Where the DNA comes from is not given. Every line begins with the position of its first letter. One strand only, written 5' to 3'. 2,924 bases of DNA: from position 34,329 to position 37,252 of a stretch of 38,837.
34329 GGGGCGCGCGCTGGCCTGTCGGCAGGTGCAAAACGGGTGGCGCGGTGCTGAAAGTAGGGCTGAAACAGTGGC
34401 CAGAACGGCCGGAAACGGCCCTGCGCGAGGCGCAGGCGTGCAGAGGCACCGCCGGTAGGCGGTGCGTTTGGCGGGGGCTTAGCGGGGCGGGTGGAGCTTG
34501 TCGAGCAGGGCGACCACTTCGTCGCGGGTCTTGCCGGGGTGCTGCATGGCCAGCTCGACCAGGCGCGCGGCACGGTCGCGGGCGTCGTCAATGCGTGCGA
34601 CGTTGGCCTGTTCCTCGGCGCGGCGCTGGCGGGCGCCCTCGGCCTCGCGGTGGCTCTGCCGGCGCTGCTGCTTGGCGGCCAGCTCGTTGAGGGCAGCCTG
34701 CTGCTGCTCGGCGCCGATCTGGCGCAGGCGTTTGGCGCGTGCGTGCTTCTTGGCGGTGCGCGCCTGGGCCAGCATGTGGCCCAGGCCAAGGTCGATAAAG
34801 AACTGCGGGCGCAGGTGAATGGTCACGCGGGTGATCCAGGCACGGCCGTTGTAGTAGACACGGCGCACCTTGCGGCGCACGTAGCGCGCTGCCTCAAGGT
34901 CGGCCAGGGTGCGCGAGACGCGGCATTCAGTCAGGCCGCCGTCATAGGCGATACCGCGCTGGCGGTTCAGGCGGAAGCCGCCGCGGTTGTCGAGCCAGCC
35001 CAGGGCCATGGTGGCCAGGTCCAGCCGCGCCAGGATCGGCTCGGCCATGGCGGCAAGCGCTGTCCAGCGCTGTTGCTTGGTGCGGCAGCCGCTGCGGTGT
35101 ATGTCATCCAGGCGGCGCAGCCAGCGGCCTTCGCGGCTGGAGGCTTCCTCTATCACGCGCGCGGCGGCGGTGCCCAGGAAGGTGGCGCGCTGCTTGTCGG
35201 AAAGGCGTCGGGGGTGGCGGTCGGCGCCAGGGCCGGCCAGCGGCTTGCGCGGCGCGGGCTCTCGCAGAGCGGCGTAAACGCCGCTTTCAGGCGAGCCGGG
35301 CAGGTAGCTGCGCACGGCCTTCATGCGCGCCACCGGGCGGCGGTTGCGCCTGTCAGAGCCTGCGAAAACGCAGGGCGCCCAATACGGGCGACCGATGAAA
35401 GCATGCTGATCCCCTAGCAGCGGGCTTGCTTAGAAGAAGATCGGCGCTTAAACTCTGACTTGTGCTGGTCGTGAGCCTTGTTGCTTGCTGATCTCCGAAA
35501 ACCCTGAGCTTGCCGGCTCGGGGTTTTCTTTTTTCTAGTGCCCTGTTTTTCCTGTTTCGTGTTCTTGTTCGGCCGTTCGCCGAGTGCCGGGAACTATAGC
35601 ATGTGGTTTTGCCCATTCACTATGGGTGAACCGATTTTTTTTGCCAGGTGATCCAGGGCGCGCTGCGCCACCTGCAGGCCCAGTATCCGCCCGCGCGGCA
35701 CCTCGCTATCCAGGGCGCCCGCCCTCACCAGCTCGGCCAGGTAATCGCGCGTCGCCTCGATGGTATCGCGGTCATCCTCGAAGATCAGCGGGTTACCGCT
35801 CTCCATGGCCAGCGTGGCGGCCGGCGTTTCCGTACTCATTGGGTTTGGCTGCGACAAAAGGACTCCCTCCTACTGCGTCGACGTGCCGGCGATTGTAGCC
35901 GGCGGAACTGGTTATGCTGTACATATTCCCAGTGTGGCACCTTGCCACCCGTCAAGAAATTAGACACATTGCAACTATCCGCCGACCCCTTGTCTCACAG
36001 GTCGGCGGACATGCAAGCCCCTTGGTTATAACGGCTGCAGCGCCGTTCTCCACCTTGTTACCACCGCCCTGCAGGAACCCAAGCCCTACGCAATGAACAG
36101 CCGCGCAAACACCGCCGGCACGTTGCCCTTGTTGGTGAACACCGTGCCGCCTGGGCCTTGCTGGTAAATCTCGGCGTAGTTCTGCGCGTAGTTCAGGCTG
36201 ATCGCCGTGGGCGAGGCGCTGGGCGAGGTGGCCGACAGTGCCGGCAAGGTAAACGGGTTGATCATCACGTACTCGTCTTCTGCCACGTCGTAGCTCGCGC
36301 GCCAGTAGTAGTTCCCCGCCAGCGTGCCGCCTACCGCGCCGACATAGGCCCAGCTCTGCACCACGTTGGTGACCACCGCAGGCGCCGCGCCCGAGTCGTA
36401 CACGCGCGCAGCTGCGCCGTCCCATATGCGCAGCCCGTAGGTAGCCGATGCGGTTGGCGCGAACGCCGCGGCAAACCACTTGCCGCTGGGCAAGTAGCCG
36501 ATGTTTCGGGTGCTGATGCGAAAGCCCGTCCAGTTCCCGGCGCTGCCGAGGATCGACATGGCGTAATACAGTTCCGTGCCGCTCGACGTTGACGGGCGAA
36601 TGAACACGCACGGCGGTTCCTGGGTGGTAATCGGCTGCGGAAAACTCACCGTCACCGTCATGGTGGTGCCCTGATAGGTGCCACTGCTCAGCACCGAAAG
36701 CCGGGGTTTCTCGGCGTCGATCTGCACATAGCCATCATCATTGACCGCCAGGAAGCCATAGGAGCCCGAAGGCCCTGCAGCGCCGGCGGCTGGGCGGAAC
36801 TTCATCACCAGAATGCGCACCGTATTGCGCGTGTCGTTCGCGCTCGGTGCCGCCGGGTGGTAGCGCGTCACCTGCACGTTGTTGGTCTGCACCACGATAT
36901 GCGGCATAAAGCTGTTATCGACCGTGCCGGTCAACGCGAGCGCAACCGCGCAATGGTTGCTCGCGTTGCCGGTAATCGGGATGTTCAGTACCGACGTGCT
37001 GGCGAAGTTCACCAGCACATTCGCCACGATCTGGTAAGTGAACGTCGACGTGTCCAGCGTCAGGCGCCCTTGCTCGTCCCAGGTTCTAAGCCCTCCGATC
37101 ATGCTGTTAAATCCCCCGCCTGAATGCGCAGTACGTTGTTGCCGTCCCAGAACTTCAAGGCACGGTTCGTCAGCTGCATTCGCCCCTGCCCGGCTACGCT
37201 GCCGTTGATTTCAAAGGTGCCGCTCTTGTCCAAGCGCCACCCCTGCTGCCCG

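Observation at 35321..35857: IncFII-style copy-control architecture in a phage: upstream small protein, antisense-RNA terminator, tap-like leader peptide coupled to rep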

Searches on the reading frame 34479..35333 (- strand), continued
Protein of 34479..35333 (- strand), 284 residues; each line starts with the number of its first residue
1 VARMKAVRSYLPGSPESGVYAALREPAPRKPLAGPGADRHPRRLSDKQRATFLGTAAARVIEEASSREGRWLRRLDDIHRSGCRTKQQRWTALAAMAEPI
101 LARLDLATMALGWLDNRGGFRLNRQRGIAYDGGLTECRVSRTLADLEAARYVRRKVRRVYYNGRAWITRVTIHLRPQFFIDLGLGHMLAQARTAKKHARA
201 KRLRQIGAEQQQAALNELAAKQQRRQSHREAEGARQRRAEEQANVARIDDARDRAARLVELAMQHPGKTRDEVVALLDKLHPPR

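Call 53: fold_search(model_id=the predicted structure, library=pdb)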
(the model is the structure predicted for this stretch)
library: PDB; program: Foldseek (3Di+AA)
matches with E <= 10: 665; with E <= 0.001: 0
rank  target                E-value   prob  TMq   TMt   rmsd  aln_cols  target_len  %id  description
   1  3cjn                  3.8e-02  0.90  0.19  0.33  11.7       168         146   18  Crystal structure of transcriptional regulator, MarR family, from Silicibacter pomeroyi (released 2008-03-25)
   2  4rgu_B                4.3e-02  0.96  0.17  0.31  10.3        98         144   14  Crystal Structure of Putative MarR Family Transcriptional Regulator HcaR from Acinetobacter sp. ADP complexed with fer (released 2015-03-04)
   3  3k0l_A                5.3e-02  0.91  0.17  0.31  10.4        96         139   16  Crystal Structure of Putative MarR Family Transcriptional Regulator from Acinetobacter sp. ADP (released 2009-10-13)
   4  3r0a_A                5.6e-02  0.80  0.19  0.37  14.7       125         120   12  Possible transcriptional regulator from Methanosarcina mazei Go1 (gi 21227196) (released 2011-03-23)
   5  3eco_A                6.2e-02  0.77  0.19  0.35  14.7       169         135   16  Crystal structure of MepR, a transcription regulator of the Staphylococcus aureus multidrug efflux pump MepA (released 2009-02-10)
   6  3zmd_C                6.9e-02  0.77  0.21  0.34  12.0       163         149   12  Crystal structure of AbsC, a MarR family transcriptional regulator from Streptomyces coelicolor (released 2013-02-20)
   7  4zzl_A                6.9e-02  0.60  0.19  0.32  16.2       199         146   12  MexR R21W derepressor mutant causing multidrug resistance in P. aeruginosa by mexAB-oprM efflux pump expression (released 2016-07-27)
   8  4rgr_A                8.6e-02  0.89  0.16  0.31  10.4        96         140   14  Crystal Structure of Putative MarR Family Transcriptional Regulator HcaR from Acinetobacter sp. ADP (released 2015-03-04)
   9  6cmv_B                8.6e-02  0.82  0.21  0.43  10.7       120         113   16  Crystal structure of Archaeal Biofilm Regulator (AbfR2) from Sulfolobus acidocaldarius (released 2018-11-14)
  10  5f6f_A                9.1e-02  0.72  0.20  0.34  14.6       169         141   18  S. aureus MepR G34R Mutant (released 2016-12-07)
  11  5yi3_B                9.1e-02  0.66  0.19  0.33  15.5       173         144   15  Structure of Lactococcus lactis ZitR, C30S mutant in complex with DNA (released 2017-12-06)
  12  5jbr_A                9.6e-02  0.82  0.23  0.39  14.8       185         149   12  Crystal structure of uncharacterized protein Bcav_2135 from Beutenbergia cavernae (released 2016-04-20)
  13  4lll_M                1.0e-01  0.77  0.21  0.41  15.6       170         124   18  Crystal structure of S. aureus MepR-DNA complex (released 2014-05-14)
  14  4l9t_A                1.0e-01  0.72  0.20  0.36  16.1       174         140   18  Crystal structure of MepR F27L mutant from multidrug resistant S. aureus clinical isolate (released 2013-09-11)
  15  6pco_C                1.0e-01  0.60  0.19  0.35  12.0       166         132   11  Mechanism for regulation of DNA binding of Bordetella bronchiseptica BpsR by 6-hydroxynicotinic acid (released 2019-11-06)
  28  4pql_A                1.6e-01  0.75  0.22  0.41   7.3       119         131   14  N-Terminal domain of DNA binding protein (released 2014-06-11)
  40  4pql_B                1.8e-01  0.72  0.22  0.41   7.5       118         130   16  N-Terminal domain of DNA binding protein (released 2014-06-11)
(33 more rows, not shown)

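Call 55: search_protein_families(library=phrogs, proteins=[window:34479-35324:-], max_evalue=0.01)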
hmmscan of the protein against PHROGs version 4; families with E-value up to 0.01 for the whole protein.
window:34479-35324:- (281 aa): 0 families

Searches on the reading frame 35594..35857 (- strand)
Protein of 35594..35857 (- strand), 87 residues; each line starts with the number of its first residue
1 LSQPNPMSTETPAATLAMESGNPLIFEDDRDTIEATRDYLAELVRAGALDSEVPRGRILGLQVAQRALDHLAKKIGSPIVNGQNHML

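Call 3: search_protein_families(library=pfam, proteins=[window:35594-35857:-], max_evalue=1)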
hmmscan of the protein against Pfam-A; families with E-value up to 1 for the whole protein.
window:35594-35857:- (87 aa): 0 families

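Call 4: search_protein_families(library=ncbifam, proteins=[window:35594-35857:-], max_evalue=1)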
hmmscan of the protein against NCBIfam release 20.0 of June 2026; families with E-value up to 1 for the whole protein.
window:35594-35857:- (87 aa): 1 family
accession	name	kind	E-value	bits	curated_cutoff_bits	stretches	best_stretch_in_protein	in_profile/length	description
NF001221.0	PRK00197.1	equivalog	0.12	11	289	1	12-67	133-187/418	glutamate-5-semialdehyde dehydrogenase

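Call 55: search_protein_families(library=phrogs, proteins=[window:35594-35857:-], max_evalue=0.01)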
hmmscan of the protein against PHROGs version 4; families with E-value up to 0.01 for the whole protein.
window:35594-35857:- (87 aa): 0 families

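Call 56: find_homologous_proteins(query=window:35597-35857:-, max_evalue=0.01)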
Query seq(87 aa) (87 aa): 8 proteins with E <= 0.01 among 9 candidates.
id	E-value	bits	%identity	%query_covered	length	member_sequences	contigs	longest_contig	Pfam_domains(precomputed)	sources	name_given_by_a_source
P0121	2.8e-44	166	93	100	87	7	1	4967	-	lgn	-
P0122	3.1e-34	134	83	94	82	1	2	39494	-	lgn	-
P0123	1.6e-33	132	83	94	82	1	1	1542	-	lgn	-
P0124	5.7e-28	114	82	82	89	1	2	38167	-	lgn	-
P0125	1.2e-26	110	82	78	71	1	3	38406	-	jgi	jgi:hypothetical protein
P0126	1.9e-26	109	70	92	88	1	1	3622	-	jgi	jgi:hypothetical protein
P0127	5.8e-24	101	83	72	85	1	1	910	-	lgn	-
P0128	1.6e-20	90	76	68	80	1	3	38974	-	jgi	jgi:hypothetical protein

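Call 63: predict_structure(alignment_id=A3)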
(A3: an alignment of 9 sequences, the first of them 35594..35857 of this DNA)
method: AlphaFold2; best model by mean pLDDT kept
length: 87 residues; sequences in the alignment: 9
mean_pLDDT: 69.8   pTM: 0.48
mean pLDDT of the five models: 69.8, 67.8, 66.8, 65.8, 65.2
residues with pLDDT >= 90: 3; 70-90: 44; 50-70: 25; < 50: 15
segments of 3 or more residues with pLDDT < 50: 1-5, 79-87
pLDDT, mean of each block of 10 residues (from residue 1): 49 55 64 85 88 88 88 63 38
secondary structure, 60 per line:
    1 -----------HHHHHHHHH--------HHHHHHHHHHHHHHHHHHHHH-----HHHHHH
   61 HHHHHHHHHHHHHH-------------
elements in order: H12-20 H29-49 H55-74

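Call 72: fold_search(model_id=the predicted structure, library=pdb)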
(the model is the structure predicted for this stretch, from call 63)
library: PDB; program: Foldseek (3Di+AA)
matches with E <= 10: 113; with E <= 0.001: 0
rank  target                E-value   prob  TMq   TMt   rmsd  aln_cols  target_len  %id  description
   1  6vme_B                1.3e+00  0.30  0.27  0.30   5.1        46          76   33  Human ESCRT-I heterotetramer headpiece (released 2020-05-20)
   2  8edv_A                2.2e+00  0.72  0.48  0.13   5.6        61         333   11  Mitoguardin homolog (MIGA) delta TM residues 106-496 from Caenorhabditis elegans bound to modelled lipid phosphatidyle (released 2022-10-12)
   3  8cxw_B                2.4e+00  0.47  0.39  0.08   4.7        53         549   17  CamA Adenine Methyltransferase Complexed to Cognate Substrate DNA and Inhibitor piclidenoson (Compound 4) (released 2023-01-11)
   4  2gsv_A                2.7e+00  0.30  0.35  0.42   4.0        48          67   17  X-Ray Crystal Structure of Protein YvfG from Bacillus subtilis. Northeast Structural Genomics Consortium Target SR478. (released 2006-05-09)
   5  6vme_G                2.7e+00  0.18  0.27  0.30   5.1        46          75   33  Human ESCRT-I heterotetramer headpiece (released 2020-05-20)
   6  6vme_F                2.7e+00  0.18  0.27  0.30   5.1        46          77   33  Human ESCRT-I heterotetramer headpiece (released 2020-05-20)
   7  8zak_A                2.7e+00  0.14  0.32  0.14  10.1        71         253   13  Crystal structure of the channel protein CorA from Campylobacter jejuni in complex with Ni2+ (released 2024-06-19)
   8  6vme_H                2.7e+00  0.11  0.27  0.29   9.4        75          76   24  Human ESCRT-I heterotetramer headpiece (released 2020-05-20)
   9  9p4j_E                2.9e+00  0.47  0.48  0.12   8.0        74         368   12  The structure of Retron Eco8 in Apo state (released 2025-11-12)
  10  7rfm_A                2.9e+00  0.35  0.39  0.07   4.7        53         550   17  CamA Adenine Methyltransferase Complexed to Cognate Substrate DNA and Inhibitor EPZ004777 (released 2021-09-15)
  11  7rfm_C                3.0e+00  0.41  0.40  0.08   4.7        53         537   17  CamA Adenine Methyltransferase Complexed to Cognate Substrate DNA and Inhibitor EPZ004777 (released 2021-09-15)
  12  9qrw_B                3.0e+00  0.38  0.50  0.08   9.2        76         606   17  S.aureus ClpC dodecameric resting state (released 2025-07-30)
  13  8jxk_E                3.0e+00  0.12  0.32  0.19   8.0        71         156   15  Crystal Structure of Rv0047c from Mycobacterium tuberculosis (released 2024-07-03)
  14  4ztt_E                3.2e+00  0.16  0.36  0.20  10.6        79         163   13  Crystal structures of ferritin mutants reveal diferric-peroxo intermediates (released 2016-06-15)
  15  9bye                  3.2e+00  0.13  0.33  0.19  10.6        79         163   14  Nanoparticle Crystal Structure of a Thermostabilized Mutant E.coli Ferritin ECFTNA (released 2025-11-26)
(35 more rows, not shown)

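Call 84: search_dna_similar(query=window:35597-35857:-, collection=plasmids, mode=protein, max_evalue=0.1, max_rows=25)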
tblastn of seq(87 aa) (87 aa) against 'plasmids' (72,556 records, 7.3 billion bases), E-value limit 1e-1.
Records with a match: 2; places in all: 2; records where one place covers at least 80% of the query: 0.
Best place of each record, by identity: <60% 2.
By first word of the organism name: Delftia 1; Pseudomonas 1.
By predicted mobility (MOB-suite, as given by PLSDB): non-mobilizable 2.
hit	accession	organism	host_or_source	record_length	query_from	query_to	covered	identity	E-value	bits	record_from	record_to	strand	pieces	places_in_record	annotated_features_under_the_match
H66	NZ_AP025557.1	Delftia lacustris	-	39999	21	74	62%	44.4%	4e-6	50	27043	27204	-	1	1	hypothetical protein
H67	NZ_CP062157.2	Pseudomonas lundensis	cell culture,meltwater pond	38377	19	78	69%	33.3%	2e-2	39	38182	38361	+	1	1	none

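Call 107: search_protein_families(library=pfam, alignment_id=A4, max_evalue=1)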
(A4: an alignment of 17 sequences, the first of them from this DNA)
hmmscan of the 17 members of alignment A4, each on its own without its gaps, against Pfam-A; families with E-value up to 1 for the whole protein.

A. member 1, seq(87 aa): 0 families

B. families by the number of members that match (of 17 scanned): 1 family
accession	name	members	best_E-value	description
PF24850.1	CC_BshC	1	0.08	Bacillithiol biosynthesis BshC, C-terminal coiled-coil domain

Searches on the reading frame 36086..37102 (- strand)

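Call 55: search_protein_families(library=phrogs, proteins=[window:36086-37102:-], max_evalue=0.01)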
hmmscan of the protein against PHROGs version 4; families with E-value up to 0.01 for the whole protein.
window:36086-37102:- (338 aa): 7 families
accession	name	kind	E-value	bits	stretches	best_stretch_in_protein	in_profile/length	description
phrog_3370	-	unknown function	5e-52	177.8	1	114-335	2-221/223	-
phrog_21124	-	unknown function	2.8e-23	83.8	1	4-270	6-276/350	-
phrog_7961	-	unknown function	1.4e-10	42.8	1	1-103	1-106/108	-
phrog_4047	-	unknown function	3.8e-10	41.4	1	1-103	1-101/101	-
phrog_4062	-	unknown function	4.5e-07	30.7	1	114-272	2-149/230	-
phrog_2427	-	unknown function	2.4e-05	25.6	1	3-97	8-97/103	-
phrog_6061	-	unknown function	0.00021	22.5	1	116-253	4-160/263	-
